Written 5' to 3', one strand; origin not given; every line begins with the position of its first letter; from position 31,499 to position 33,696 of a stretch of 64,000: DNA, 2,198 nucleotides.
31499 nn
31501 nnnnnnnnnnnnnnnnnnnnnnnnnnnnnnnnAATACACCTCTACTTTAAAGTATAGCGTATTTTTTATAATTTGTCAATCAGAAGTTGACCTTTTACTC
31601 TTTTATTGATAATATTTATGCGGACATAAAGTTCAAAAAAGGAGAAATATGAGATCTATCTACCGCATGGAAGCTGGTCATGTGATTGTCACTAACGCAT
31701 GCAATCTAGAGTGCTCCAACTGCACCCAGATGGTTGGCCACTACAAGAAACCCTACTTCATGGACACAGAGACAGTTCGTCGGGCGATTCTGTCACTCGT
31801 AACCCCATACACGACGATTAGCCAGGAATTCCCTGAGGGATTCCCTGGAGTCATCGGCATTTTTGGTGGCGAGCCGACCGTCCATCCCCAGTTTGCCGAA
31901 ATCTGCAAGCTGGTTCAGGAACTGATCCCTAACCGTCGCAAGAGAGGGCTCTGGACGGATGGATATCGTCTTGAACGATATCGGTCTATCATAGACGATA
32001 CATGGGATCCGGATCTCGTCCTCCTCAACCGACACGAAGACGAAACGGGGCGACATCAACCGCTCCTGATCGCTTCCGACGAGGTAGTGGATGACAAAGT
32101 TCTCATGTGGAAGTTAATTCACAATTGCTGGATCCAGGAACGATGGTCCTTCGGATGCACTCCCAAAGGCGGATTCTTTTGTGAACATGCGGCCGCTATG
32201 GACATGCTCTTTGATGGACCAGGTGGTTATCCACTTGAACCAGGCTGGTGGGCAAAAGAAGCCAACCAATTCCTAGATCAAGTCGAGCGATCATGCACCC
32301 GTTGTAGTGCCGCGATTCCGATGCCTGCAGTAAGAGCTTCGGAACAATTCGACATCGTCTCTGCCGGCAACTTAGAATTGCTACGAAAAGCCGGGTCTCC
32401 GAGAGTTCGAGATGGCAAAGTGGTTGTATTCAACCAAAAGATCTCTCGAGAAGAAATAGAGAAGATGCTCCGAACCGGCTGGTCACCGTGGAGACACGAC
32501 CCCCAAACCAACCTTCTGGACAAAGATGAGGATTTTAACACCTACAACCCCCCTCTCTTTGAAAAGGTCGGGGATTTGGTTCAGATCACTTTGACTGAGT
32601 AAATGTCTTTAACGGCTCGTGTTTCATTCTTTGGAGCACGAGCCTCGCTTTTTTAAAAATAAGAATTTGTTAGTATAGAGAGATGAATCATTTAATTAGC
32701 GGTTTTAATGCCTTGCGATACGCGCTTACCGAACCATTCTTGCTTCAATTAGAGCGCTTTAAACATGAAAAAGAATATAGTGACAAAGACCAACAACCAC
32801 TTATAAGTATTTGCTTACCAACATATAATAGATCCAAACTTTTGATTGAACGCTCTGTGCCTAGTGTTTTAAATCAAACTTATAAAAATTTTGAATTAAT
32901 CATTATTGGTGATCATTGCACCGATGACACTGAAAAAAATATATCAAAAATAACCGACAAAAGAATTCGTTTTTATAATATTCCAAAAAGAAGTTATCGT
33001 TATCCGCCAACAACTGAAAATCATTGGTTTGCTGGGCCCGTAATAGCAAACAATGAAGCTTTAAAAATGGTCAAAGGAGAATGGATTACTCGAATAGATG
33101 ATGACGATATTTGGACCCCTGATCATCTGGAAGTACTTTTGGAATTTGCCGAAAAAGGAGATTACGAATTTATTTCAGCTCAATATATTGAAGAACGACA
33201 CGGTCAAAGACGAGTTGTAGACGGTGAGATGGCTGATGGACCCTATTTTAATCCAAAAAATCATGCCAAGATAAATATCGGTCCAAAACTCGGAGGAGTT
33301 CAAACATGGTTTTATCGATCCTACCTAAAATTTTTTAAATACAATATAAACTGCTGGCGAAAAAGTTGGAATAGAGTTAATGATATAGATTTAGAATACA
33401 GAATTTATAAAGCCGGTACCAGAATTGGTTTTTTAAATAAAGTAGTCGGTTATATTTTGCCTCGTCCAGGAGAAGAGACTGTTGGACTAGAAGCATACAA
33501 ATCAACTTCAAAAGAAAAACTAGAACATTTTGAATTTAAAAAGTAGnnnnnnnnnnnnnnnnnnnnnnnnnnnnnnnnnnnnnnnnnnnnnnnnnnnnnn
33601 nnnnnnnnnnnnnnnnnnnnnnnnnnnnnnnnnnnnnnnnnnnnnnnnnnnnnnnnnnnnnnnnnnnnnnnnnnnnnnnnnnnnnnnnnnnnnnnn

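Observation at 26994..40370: Nonulosonic-acid (legionaminic/pseudaminic-type) pathway plus an acetamidino-forming trio, with two CMP-sugar synthetases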

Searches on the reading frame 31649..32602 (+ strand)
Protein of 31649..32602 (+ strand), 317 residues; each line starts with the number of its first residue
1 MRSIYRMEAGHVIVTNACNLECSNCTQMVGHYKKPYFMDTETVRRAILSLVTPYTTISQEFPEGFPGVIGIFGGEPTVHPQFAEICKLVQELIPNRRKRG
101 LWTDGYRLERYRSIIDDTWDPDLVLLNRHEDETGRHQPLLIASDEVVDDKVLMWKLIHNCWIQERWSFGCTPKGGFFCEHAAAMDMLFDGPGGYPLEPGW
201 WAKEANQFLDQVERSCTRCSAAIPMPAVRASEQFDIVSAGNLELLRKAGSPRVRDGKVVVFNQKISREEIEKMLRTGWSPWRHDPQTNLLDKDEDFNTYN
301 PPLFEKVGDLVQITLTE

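Call 3: search_protein_families(library=pfam, proteins=[window:31649-32602:+])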
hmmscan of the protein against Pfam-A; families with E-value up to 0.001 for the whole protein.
window:31649-32602:+ (317 aa): 1 family
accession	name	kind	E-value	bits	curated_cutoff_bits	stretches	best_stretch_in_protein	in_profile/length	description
PF04055.27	Radical_SAM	-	1.9e-06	28.6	29.5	1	12-108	1-89/166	Radical SAM superfamily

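Call 5: search_protein_families(library=ncbifam, proteins=[window:31649-32602:+], max_evalue=0.00001)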
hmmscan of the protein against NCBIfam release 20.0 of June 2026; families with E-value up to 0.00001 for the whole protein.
window:31649-32602:+ (317 aa): 2 families
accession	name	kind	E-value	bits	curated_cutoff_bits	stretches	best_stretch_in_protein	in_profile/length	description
NF047865.1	rSAM_PapB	equivalog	5.4e-09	35.7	340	1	12-91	7-80/330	PapB family radical SAM/SPASM ranthipeptide maturase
TIGR04317.1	W_rSAM_matur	equivalog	6.6e-06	25.5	380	1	12-111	8-94/349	tungsten cofactor oxidoreductase radical SAM maturase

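Call 50: search_protein_families(library=pfam, proteins=[window:31649-32602:+], max_evalue=0.1)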
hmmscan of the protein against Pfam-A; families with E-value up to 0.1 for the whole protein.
window:31649-32602:+ (317 aa): 2 families
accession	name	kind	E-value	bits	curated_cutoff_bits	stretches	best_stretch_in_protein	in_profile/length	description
PF04055.27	Radical_SAM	-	1.9e-06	28.6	29.5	1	12-108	1-89/166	Radical SAM superfamily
PF13353.11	Fer4_12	-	0.01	16.6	22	1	15-112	12-98/137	4Fe-4S single cluster domain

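Call 68: search_protein_families(library=ncbifam, proteins=[window:31649-32602:+], max_evalue=0.1)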
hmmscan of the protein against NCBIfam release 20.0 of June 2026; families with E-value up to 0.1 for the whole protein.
window:31649-32602:+ (317 aa): 23 families
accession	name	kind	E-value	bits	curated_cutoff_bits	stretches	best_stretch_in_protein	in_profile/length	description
NF047865.1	rSAM_PapB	equivalog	5.4e-09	35.7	340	1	12-91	7-80/330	PapB family radical SAM/SPASM ranthipeptide maturase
TIGR04317.1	W_rSAM_matur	equivalog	6.6e-06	25.5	380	1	12-111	8-94/349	tungsten cofactor oxidoreductase radical SAM maturase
NF045702.1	rSAM_GDGT_ether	equivalog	2.7e-05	23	450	1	11-92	89-162/486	tetraether lipid synthase Tes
TIGR02666.1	moaA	equivalog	3.5e-05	22.9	284.05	1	12-111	14-106/336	GTP 3',8-cyclase MoaA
TIGR04463.1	rSAM_vs_C_rich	equivalog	0.00016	20.6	525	1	12-101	86-164/438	TIGR04463 family radical SAM/SPASM RiPP maturase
TIGR04064.1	rSAM_nif11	equivalog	0.00025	19.9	518.7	1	11-78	81-141/459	nif11-like peptide radical SAM maturase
NF038283.1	viperin_w_prok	equivalog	0.0012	18.1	180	1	14-91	8-81/281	viperin family antiviral radical SAM protein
TIGR03977.1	rSAM_pair_HxsC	equivalog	0.0016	17.4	267.9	1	4-96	19-100/292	His-Xaa-Ser system radical SAM maturase HxsC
TIGR03974.1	rSAM_six_Cys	equivalog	0.0024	16.8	425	1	13-79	102-162/451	thioether cross-link-forming SCIFF peptide maturase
TIGR04251.1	SCM_rSAM_ScmF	equivalog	0.003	17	400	1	13-91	9-79/353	SynChlorMet cassette radical SAM/SPASM protein ScmF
NF033640.1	N_Twi_rSAM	subfamily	0.0059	15.7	170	1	14-89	117-196/398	twitch domain-containing radical SAM protein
NF045646.2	rSAM_Se_TrsS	equivalog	0.0094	14.5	490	1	14-91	92-158/441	radical SAM (seleno)protein TrsS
TIGR03470.1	HpnH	equivalog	0.012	14.6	225.05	1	17-110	37-114/318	adenosyl-hopene transferase HpnH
TIGR04280.1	geopep_mat_rSAM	hypoth_equivalog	0.013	14.5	400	1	11-100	87-166/428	geopeptide radical SAM maturase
TIGR04167.1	rSAM_SeCys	equivalog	0.019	14.2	300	1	12-91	12-79/303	arsenosugar biosynthesis radical SAM (seleno)protein ArsS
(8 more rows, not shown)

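Call 80: find_homologous_proteins(query=window:31649-32602:+, max_evalue=0.00001)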
Query window:31649-32602:+ (317 aa): 254 proteins with E <= 0.00001 among 1381 candidates; the best 120 are listed.
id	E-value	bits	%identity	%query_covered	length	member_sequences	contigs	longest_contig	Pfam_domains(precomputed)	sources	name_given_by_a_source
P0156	5.7e-219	744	100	98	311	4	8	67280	PF04055.28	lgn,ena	-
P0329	3.4e-154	531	78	87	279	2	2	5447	-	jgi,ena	-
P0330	2.4e-147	509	67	100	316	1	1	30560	PF04055.28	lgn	-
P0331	9.2e-124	431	60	98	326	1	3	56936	PF04055.28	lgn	-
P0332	5.3e-120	419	57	99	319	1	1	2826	-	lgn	-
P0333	8.1e-115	402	56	99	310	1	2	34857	PF04055.28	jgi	jgi:hypothetical protein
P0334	2.7e-111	390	55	90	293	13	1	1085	PF04055.28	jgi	-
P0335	1.5e-109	384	65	78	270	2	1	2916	-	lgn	-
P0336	2.2e-107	377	63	78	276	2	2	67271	-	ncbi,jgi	ncbi:MAG TPA: radical SAM protein [Candidatus Binatia bacterium]|jgi:hypothetical protein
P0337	1.7e-105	371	56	90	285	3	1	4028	PF04055.28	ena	-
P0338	5.4e-105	369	64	78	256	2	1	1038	-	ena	-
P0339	6.8e-105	369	55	90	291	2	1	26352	PF04055.28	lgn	-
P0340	1.6e-104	368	56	90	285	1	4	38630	PF04055.28,PF13353.12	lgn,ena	-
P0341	7.0e-104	366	62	78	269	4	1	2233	-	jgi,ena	-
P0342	1.1e-103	365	53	90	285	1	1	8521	PF04055.28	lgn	-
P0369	9.8e-100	352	52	90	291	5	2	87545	PF04055.28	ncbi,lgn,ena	-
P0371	1.2e-99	352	53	95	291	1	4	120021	PF04055.28,PF13353.12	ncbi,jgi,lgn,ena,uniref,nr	ncbi:MAG: Radical SAM superfamily enzyme [Candidatus Magasanikbacteria bacterium GW2011_GWC2_41_17]|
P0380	1.5e-98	348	52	90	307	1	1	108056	PF04055.28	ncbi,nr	ncbi:MAG: radical SAM protein [Candidatus Omnitrophica bacterium]|nr:radical SAM protein [Candidatus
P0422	1.5e-90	322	51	89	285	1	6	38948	PF04055.28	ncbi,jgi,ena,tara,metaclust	tara:strand:+ start:18347 stop:19204 length:858 start_codon:yes stop_codon:yes gene_type:complete|me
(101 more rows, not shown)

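Call 82: find_encoding_contigs(protein=P0380, flank=10000, max_places=1)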
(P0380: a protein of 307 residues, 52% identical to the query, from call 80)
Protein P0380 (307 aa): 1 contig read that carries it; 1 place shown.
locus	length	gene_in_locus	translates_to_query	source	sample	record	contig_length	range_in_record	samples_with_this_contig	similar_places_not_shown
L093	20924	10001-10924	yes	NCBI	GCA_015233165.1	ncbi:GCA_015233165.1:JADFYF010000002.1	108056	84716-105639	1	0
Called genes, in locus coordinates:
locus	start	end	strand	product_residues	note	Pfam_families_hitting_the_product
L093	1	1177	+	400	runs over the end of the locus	PF02350:Epimerase_2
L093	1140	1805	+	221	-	PF02585:PIG-L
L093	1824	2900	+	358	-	PF00571:CBS (faint), PF00483:NTP_transferase, PF12804:NTP_transf_3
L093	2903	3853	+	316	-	PF01408:GFO_IDH_MocA, PF22725:GFO_IDH_MocA_C3, PF02894:GFO_IDH_MocA_C (weak)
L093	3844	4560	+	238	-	PF02348:CTP_transf_3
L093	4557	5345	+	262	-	PF00106:adh_short, PF01370:Epimerase, PF13561:adh_short_C2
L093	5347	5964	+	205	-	PF01041:DegT_DnrJ_EryC1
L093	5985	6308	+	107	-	PF01041:DegT_DnrJ_EryC1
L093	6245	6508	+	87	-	PF01041:DegT_DnrJ_EryC1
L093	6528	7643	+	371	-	-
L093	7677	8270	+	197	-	PF00117:GATase, PF07685:GATase_3 (weak)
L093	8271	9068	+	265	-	PF00977:His_biosynth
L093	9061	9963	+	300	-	PF00535:Glycos_transf_2, PF13641:Glyco_tranf_2_3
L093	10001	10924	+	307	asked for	PF04055:Radical_SAM (weak)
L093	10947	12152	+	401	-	-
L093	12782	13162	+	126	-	-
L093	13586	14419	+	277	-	PF02475:TRM5-TYW2_MTfase (faint), PF05050:Methyltransf_21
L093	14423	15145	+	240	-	PF02348:CTP_transf_3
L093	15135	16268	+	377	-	PF04055:Radical_SAM, PF13186:SPASM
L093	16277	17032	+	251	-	PF00106:adh_short, PF08659:KR, PF23441:SDR, PF13561:adh_short_C2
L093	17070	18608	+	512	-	PF02310:B12-binding, PF04055:Radical_SAM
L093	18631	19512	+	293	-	PF01073:3Beta_HSD, PF01370:Epimerase, PF02719:Polysacc_synt_2, PF04321:RmlD_sub_bind, PF05368:NmrA, PF07993:NAD_binding_4 (faint), PF13460:NAD_binding_10, PF16363:GDP_Man_Dehyd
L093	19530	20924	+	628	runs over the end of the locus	-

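Call 83: find_encoding_contigs(protein=P0422, flank=10000, max_places=1)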
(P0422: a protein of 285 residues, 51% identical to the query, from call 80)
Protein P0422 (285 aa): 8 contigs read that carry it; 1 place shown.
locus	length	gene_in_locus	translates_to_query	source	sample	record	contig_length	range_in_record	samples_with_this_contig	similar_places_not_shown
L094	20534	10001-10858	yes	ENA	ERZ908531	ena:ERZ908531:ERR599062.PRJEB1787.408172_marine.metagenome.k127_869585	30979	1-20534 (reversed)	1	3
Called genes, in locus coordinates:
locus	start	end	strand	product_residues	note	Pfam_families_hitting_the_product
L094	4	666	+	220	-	-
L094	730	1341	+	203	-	PF17836:PglD_N, PF25087:GMPPB_C (faint), PF25084:LbH_EIF2B (weak), PF00132:Hexapep (weak), PF14602:Hexapep_2 (weak)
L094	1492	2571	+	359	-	PF03102:NeuB, PF08666:SAF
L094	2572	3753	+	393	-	PF02350:Epimerase_2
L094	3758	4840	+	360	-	PF00571:CBS (weak), PF00483:NTP_transferase, PF12804:NTP_transf_3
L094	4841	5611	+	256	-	PF00106:adh_short, PF01370:Epimerase (weak), PF13561:adh_short_C2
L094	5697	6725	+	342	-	PF01408:GFO_IDH_MocA, PF02894:GFO_IDH_MocA_C, PF22725:GFO_IDH_MocA_C3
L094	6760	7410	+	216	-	PF02348:CTP_transf_3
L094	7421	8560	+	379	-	-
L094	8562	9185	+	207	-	PF00117:GATase, PF01174:SNO (faint), PF07722:Peptidase_C26 (weak)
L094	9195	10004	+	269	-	PF00977:His_biosynth, PF02581:TMP-TENI (faint), PF03060:NMO (faint)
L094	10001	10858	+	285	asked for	PF04055:Radical_SAM (weak)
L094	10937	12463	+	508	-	PF02310:B12-binding, PF04055:Radical_SAM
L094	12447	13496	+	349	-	PF04055:Radical_SAM, PF13186:SPASM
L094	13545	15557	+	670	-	PF02310:B12-binding (faint), PF04055:Radical_SAM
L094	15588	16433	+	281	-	PF00535:Glycos_transf_2, PF13641:Glyco_tranf_2_3 (faint), PF00535:Glycos_transf_2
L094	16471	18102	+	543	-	PF02310:B12-binding, PF04055:Radical_SAM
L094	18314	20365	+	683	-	PF02310:B12-binding, PF04055:Radical_SAM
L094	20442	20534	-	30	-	?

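Call 88: find_encoding_contigs(protein=P0371, flank=8000, max_places=1)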
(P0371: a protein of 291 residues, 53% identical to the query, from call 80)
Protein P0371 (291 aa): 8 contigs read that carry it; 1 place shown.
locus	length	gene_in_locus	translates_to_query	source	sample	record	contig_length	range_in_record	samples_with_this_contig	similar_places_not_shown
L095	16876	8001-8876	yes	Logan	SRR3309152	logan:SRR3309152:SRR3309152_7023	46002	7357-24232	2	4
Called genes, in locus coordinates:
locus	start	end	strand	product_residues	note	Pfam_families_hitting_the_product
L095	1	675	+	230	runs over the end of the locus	PF08241:Methyltransf_11, PF13649:Methyltransf_25 (faint)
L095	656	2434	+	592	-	-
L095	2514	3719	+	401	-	PF00534:Glycos_transf_1, PF13692:Glyco_trans_1_4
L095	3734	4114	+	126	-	PF07883:Cupin_2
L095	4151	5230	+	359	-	PF01370:Epimerase, PF04321:RmlD_sub_bind, PF05368:NmrA (faint), PF16363:GDP_Man_Dehyd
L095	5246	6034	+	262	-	PF05050:Methyltransf_21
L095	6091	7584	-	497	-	PF05159:Capsule_synth (weak)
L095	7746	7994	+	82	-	PF12728:HTH_17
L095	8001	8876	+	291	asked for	PF04055:Radical_SAM, PF13353:Fer4_12 (faint)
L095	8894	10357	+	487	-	PF02310:B12-binding, PF04055:Radical_SAM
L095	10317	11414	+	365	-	PF04055:Radical_SAM, PF13186:SPASM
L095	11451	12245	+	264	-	PF13578:Methyltransf_24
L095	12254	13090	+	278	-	PF13641:Glyco_tranf_2_3, PF00535:Glycos_transf_2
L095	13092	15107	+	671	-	PF04055:Radical_SAM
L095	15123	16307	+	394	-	-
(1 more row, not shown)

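Call 89: find_encoding_contigs(protein=P0369, flank=8000, max_places=1)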
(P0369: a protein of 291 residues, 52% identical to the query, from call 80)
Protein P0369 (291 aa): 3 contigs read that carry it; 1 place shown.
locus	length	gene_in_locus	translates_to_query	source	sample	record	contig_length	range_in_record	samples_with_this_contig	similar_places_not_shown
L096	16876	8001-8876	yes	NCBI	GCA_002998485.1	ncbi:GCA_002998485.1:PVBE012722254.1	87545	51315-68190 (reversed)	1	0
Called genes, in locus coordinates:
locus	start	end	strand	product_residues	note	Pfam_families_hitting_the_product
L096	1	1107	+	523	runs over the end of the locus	PF02310:B12-binding, PF04055:Radical_SAM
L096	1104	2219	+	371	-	PF04055:Radical_SAM, PF13186:SPASM (faint)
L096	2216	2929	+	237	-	PF05711:TylF, PF13578:Methyltransf_24 (weak)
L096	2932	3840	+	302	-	PF00389:2-Hacid_dh, PF02826:2-Hacid_dh_C, PF00670:AdoHcyase_NAD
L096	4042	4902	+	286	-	PF00892:EamA, PF03151:TPT (faint), PF06027:SLC35F, PF00892:EamA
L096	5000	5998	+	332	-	PF04055:Radical_SAM, PF13186:SPASM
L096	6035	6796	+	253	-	PF02348:CTP_transf_3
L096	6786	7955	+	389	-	PF00657:Lipase_GDSL, PF13472:Lipase_GDSL_2 (weak)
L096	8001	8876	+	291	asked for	PF04055:Radical_SAM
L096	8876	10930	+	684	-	PF02310:B12-binding, PF04055:Radical_SAM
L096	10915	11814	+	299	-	PF00535:Glycos_transf_2, PF10111:Glyco_tranf_2_2 (faint), PF13641:Glyco_tranf_2_3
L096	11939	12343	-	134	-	PF00892:EamA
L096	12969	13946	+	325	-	PF01408:GFO_IDH_MocA, PF22725:GFO_IDH_MocA_C3, PF02894:GFO_IDH_MocA_C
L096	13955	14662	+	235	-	PF02348:CTP_transf_3, PF12804:NTP_transf_3 (faint)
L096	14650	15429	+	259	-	PF00106:adh_short, PF01370:Epimerase (faint), PF02719:Polysacc_synt_2 (weak), PF13561:adh_short_C2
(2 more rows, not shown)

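Call 90: predict_structure(alignment_id=A3)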
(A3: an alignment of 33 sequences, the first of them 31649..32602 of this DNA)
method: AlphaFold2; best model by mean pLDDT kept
length: 317 residues; sequences in the alignment: 33
mean_pLDDT: 85.8   pTM: 0.84
mean pLDDT of the five models: 85.8, 85.3, 84.6, 80.8, 75.1
residues with pLDDT >= 90: 225; 70-90: 44; 50-70: 12; < 50: 36
segments of 3 or more residues with pLDDT < 50: 282-317
pLDDT, mean of each block of 10 residues (from residue 1): 90 95 88 97 99 96 97 95 99 98 94 97 86 75 96 92 80 96 96 98 93 95 85 94 98 97 93 73 41 36 31 34
secondary structure, 60 per line:
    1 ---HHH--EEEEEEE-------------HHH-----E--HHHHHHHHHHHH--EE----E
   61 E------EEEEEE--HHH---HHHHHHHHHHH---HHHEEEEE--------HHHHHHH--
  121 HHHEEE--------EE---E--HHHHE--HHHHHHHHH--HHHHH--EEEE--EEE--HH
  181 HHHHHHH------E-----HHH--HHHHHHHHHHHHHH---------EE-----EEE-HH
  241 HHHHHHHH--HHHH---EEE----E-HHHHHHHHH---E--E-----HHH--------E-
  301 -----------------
elements in order: E9-15 H40-51 E68-73 H82-92 E99-103 H112-118 E124-126 H143-146 H150-158 H161-165 E168-171 E174-176 H179-187 H205-218 E235-237 H239-248 H251-254 E258-260 H267-275

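Call 93: fold_search(model_id=the predicted structure, library=pdb)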
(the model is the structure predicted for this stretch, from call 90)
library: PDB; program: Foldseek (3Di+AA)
matches with E <= 10: 211; with E <= 0.001: 8
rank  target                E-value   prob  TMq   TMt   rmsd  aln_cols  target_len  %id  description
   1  7wzx                  1.3e-08  1.00  0.50  0.52  10.6       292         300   16  The structure of a Twitch Radical SAM Dehydrogenase SpeY (released 2022-12-28)
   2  7wzv_B                1.9e-08  1.00  0.48  0.51  10.7       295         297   17  The structure of a Twitch Radical SAM Dehydrogenase SpeY (released 2022-12-28)
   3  7x0b_B                7.6e-08  1.00  0.47  0.49   9.8       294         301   16  The structure of a Twitch Radical SAM Dehydrogenase SpeY (released 2022-12-28)
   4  7wzv_A                7.6e-08  1.00  0.47  0.49  10.7       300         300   16  The structure of a Twitch Radical SAM Dehydrogenase SpeY (released 2022-12-28)
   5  7tom                  2.1e-05  1.00  0.28  0.18   2.5       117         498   26  X-ray crystal structure of glycerol dibiphytanyl glycerol tetraether - macrocyclic archaeol synthase (GDGT-MAS) from Met (released 2022-08-31)
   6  7tol                  3.2e-05  1.00  0.31  0.21   2.3       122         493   26  X-ray crystal structure of glycerol dibiphytanyl glycerol tetraether - macrocyclic archaeol synthase (GDGT-MAS) from Met (released 2022-08-31)
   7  4m7t                  5.6e-04  1.00  0.34  0.43  12.5       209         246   16  Crystal structure of BtrN in complex with AdoMet and 2-DOIA (released 2013-10-02)
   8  5vsl_B                9.0e-04  0.97  0.28  0.34  16.4       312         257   12  Crystal structure of viperin with bound [4Fe-4S] cluster and S-adenosylhomocysteine (SAH) (released 2017-06-14)
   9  6efn                  1.3e-03  0.97  0.30  0.25  17.7       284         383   16  Structure of a RiPP maturase, SkfB (released 2018-10-24)
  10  9dfu                  1.7e-03  1.00  0.26  0.29   3.1       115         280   20  X-ray crystal structure of the second Viperin-like enzyme from T. virens variant F40H with bound CTP and SAM (released 2025-02-19)
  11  6q2p_B                3.6e-03  0.96  0.30  0.32  16.3       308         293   14  Crystal structure of mouse viperin bound to cytidine triphosphate and S-adenosylhomocysteine (released 2020-01-22)
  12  5vsl_A                4.4e-03  0.91  0.29  0.35  16.8       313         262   12  Crystal structure of viperin with bound [4Fe-4S] cluster and S-adenosylhomocysteine (SAH) (released 2017-06-14)
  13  6q2p_A                4.6e-03  0.94  0.31  0.33  16.2       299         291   13  Crystal structure of mouse viperin bound to cytidine triphosphate and S-adenosylhomocysteine (released 2020-01-22)
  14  9dfw_C                5.9e-03  1.00  0.26  0.29   2.9       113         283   19  X-ray crystal structure of an engineered Viperin-like enzyme from T. virens with bound CTP and SAM (released 2025-02-12)
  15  9dfn                  6.7e-03  1.00  0.27  0.30   3.6       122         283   20  X-ray crystal structure of the second viperin-like enzyme from Trichoderma virens with bound CTP and SAM (released 2025-02-19)
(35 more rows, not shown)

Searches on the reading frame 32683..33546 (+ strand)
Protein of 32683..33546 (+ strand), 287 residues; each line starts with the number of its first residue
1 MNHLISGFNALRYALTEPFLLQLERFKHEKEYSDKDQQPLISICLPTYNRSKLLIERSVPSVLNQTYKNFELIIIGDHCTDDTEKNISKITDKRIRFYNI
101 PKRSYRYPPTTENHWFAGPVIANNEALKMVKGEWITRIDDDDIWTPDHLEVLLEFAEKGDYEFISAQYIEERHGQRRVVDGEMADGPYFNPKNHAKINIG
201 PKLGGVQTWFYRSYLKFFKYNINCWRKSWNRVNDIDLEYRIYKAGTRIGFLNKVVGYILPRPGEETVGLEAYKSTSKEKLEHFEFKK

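Call 3: search_protein_families(library=pfam, proteins=[window:32683-33546:+])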
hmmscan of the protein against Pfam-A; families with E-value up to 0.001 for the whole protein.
window:32683-33546:+ (287 aa): 3 families
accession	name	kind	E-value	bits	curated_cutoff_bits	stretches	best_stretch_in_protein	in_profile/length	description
PF00535.33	Glycos_transf_2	-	2.5e-24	86.5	23.3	1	42-182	1-129/168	Glycosyl transferase family 2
PF13641.12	Glyco_tranf_2_3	-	1.2e-09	39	27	1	41-253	3-206/230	Glycosyltransferase like family 2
PF10111.15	Glyco_tranf_2_2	-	1.2e-06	28.7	27.3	1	46-156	5-106/276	Glycosyltransferase like family 2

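Call 5: search_protein_families(library=ncbifam, proteins=[window:32683-33546:+], max_evalue=0.00001)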
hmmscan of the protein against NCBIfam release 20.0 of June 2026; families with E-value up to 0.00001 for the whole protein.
window:32683-33546:+ (287 aa): 11 families
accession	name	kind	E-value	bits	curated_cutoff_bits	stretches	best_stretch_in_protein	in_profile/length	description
NF047683.1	TeichurnBiosyTuaG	equivalog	2e-22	80.1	400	1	36-168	3-123/252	teichuronic acid biosynthesis protein TuaG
TIGR04017.1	WcaA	equivalog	4.9e-19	69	495.75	1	37-158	3-112/279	colanic acid biosynthesis glycosyltransferase WcaA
NF007453.0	PRK10018.1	equivalog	6e-19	68.8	382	1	37-158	4-113/280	colanic acid biosynthesis glycosyltransferase WcaA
NF050050.1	ProtGlycPglI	equivalog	7.3e-18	65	500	1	39-174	2-125/306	GalNAc(5)-diNAcBac-PP-undecaprenol beta-1,3-glucosyltransferase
NF053739.1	GlytfEpsEBac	equivalog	6.8e-13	48.2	450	1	39-178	1-131/265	glycosyltransferase EpsE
TIGR03937.1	PgaC_IcaA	equivalog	4.6e-12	45.6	422.3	1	20-154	24-148/407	poly-beta-1,6-N-acetyl-D-glucosamine synthase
NF007482.0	PRK10073.1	equivalog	1.9e-10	40.3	423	1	36-164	3-118/334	glycosyltransferase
NF041875.1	EPS_EpsD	equivalog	2.1e-10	40.5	370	1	41-157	1-105/325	exopolysaccharide biosynthesis glycosyltransferase EpsD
NF038299.1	EPS_HpsN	equivalog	1.1e-07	31.1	425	1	39-150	1-100/317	hormogonium polysaccharide biosynthesis glycosyltransferase HpsN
NF045692.1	OglycostaseCruG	equivalog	8.7e-07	28.2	600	1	32-169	34-167/386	2'-O-glycosyltransferase CruG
TIGR04440.1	glyco_TIGR04440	domain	4.7e-06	26.5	70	1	42-170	3-121/215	TIGR00180 family glycosyltransferase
